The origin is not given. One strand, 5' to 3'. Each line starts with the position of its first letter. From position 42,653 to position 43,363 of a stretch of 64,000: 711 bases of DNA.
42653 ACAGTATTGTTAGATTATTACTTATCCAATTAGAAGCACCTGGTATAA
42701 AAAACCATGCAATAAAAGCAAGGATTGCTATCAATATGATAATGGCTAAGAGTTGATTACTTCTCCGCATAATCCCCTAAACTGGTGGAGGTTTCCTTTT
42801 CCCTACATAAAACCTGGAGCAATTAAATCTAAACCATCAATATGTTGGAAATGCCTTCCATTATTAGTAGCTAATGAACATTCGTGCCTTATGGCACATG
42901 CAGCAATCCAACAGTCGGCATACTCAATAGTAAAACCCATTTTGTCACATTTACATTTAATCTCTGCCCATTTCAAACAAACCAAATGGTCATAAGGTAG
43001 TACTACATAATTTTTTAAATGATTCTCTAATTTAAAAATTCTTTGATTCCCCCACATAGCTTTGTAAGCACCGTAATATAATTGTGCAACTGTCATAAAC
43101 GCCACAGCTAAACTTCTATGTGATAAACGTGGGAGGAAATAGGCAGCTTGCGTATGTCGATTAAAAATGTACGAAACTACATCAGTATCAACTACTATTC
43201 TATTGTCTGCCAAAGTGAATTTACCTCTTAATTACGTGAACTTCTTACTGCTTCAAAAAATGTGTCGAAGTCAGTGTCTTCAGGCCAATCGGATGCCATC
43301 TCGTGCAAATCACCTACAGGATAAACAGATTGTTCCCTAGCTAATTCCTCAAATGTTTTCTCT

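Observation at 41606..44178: Candidate novel multi-gene toxin/defence operon: 316-aa unknown + PIN + membrane-tethered HNH + two small proteins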

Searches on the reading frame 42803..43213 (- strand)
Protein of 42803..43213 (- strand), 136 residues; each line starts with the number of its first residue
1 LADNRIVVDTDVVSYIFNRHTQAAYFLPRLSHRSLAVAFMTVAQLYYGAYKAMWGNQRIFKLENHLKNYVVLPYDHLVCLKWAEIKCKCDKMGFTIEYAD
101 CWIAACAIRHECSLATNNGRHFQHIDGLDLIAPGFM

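Call 3: search_protein_families(library=pfam, proteins=[window:42803-43213:-], max_evalue=0.1)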
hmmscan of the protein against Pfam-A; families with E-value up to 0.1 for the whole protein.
window:42803-43213:- (136 aa): 1 family
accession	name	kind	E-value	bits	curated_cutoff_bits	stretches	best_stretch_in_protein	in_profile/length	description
PF01850.27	PIN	-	6.4e-15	56.3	23.6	1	6-127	1-119/120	PIN domain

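Call 4: search_protein_families(library=padloc, proteins=[window:42803-43213:-], max_evalue=0.1)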
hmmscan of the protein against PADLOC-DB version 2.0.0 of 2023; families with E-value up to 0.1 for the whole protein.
window:42803-43213:- (136 aa): 0 families

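Call 6: search_protein_families(library=ncbifam, proteins=[window:42803-43213:-], max_evalue=0.1)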
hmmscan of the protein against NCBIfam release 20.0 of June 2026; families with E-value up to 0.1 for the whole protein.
window:42803-43213:- (136 aa): 3 families
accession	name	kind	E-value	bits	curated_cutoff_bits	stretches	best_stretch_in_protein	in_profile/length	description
NF047863.1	VapCLeptosp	equivalog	1.6e-18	67.3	140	1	7-130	2-126/130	type II toxin-antitoxin system tRNA(fMet)-specific endonuclease VapC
NF047959.1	TA_toxin_VapC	equivalog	3.9e-08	33.5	80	1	6-125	1-119/125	type II toxin-antitoxin system VapC family toxin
NF010285.0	PRK13725.1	subfamily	1.6e-07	31.3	143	1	8-129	6-127/132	tRNA(fMet)-specific endonuclease VapC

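Call 40: search_solved_structures(query=window:42803-43213:-, max_evalue=0.001, show_alignments=2)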
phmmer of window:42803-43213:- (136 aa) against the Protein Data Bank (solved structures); distinct sequences matched with E-value up to 0.001: 10.
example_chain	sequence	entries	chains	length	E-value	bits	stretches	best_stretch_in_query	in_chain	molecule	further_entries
3zvk_A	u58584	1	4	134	2.3e-09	40.8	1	8-129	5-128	TOXIN OF TOXIN-ANTITOXIN SYSTEM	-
6nkl_A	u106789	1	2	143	1.6e-07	34.8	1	7-128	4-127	Ribonuclease VapC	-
3tnd_A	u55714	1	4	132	8.6e-07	32.4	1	7-128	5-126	tRNA(fMet)-specific endonuclease VapC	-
6sd6_C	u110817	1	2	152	1.4e-06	31.7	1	7-128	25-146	tRNA(fMet)-specific endonuclease VapC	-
5ed0_A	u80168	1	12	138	2.4e-06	31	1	29-128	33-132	tRNA(fMet)-specific endonuclease VapC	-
6ifc_A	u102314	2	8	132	2.8e-06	30.7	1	29-129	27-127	tRNA(fMet)-specific endonuclease VapC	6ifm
5ecw_A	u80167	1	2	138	3.2e-06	30.6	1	29-128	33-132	tRNA(fMet)-specific endonuclease VapC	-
5ecd_A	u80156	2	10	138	4.5e-06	30.1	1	7-128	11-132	tRNA(fMet)-specific endonuclease VapC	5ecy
9h6a_A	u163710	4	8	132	7.7e-06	29.3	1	7-129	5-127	tRNA(fMet)-specific endonuclease VapC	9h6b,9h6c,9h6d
2h1c_A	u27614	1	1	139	0.00044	23.6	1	6-122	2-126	Trafficking protein B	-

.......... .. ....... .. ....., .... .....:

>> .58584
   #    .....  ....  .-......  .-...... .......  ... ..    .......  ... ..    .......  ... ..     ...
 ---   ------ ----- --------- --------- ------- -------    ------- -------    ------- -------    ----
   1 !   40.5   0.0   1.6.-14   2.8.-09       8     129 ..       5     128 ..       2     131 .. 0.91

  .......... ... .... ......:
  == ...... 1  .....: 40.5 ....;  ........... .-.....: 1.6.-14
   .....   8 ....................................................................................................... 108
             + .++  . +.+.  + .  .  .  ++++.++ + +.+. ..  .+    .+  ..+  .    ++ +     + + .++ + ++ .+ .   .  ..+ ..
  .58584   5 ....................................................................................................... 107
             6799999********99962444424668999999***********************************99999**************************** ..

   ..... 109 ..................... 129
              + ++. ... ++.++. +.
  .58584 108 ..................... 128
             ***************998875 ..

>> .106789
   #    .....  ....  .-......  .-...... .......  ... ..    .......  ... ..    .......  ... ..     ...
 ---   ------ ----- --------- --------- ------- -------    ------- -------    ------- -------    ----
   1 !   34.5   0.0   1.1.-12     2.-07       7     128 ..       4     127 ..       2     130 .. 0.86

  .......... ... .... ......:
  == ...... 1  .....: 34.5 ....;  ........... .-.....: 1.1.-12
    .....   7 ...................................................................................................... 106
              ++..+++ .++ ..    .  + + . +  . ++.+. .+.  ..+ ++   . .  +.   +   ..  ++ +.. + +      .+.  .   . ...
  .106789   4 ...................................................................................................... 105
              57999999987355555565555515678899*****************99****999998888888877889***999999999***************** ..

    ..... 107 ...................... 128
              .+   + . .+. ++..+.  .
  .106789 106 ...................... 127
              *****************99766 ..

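Call 64: search_protein_families(library=phrogs, proteins=[window:42803-43213:-], max_evalue=0.01)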
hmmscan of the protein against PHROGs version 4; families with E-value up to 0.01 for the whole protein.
window:42803-43213:- (136 aa): 1 family
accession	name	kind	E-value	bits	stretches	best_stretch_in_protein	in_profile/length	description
phrog_13721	-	unknown function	2.4e-17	64.6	1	7-130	5-131/136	-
